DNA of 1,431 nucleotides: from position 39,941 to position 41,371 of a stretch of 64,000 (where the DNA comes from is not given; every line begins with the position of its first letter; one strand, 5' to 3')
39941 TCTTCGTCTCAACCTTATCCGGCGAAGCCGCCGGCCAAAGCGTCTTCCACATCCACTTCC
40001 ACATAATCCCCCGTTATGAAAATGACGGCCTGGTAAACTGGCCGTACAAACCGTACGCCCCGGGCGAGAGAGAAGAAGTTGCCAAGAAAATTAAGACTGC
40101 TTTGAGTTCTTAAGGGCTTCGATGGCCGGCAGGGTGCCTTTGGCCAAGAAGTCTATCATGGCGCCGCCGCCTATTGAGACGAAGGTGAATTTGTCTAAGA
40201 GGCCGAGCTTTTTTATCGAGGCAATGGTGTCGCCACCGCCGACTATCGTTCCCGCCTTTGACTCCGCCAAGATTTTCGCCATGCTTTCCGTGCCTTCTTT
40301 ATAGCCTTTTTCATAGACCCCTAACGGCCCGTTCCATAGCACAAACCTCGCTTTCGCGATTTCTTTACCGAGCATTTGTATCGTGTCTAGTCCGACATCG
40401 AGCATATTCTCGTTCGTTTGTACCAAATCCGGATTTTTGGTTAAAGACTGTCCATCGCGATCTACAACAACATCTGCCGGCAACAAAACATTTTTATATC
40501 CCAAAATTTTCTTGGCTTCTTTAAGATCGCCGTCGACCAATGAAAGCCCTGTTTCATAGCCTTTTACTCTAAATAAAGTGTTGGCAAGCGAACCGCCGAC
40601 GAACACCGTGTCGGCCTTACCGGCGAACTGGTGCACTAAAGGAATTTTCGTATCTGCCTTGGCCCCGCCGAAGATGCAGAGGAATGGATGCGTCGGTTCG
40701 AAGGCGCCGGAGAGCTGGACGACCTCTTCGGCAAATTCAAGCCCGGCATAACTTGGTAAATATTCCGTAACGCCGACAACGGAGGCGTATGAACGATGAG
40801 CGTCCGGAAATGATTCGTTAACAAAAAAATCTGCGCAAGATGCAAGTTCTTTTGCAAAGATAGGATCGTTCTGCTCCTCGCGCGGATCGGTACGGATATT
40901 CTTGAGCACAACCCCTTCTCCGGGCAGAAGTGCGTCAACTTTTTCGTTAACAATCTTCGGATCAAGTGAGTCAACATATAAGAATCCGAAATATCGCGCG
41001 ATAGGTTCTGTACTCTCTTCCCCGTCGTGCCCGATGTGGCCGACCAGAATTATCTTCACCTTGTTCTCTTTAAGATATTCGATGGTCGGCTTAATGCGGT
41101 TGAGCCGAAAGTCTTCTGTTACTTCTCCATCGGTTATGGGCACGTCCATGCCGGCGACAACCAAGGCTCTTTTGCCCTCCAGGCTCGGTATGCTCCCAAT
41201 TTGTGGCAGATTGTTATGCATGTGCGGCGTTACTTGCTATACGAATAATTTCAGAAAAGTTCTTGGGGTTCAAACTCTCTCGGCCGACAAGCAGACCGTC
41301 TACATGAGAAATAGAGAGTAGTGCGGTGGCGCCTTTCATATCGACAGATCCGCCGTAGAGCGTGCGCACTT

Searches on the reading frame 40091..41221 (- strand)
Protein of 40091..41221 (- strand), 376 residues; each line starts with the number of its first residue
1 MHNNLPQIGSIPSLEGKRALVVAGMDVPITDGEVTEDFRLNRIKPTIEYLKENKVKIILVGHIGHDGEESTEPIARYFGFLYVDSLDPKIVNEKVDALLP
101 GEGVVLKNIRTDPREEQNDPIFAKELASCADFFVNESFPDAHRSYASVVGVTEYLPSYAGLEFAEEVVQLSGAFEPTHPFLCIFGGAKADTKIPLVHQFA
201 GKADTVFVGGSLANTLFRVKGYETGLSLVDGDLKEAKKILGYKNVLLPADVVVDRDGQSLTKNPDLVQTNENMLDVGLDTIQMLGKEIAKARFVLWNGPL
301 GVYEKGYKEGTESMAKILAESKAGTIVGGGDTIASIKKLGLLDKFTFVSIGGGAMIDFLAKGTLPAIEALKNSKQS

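Call 65: search_protein_families(library=pfam, proteins=[window:40091-41221:-], max_evalue=0.0001)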
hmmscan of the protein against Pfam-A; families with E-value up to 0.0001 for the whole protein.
window:40091-41221:- (376 aa): 1 family
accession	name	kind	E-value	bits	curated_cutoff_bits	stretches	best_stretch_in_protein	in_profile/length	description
PF00162.24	PGK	-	3e-89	300.1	27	1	14-360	6-377/379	Phosphoglycerate kinase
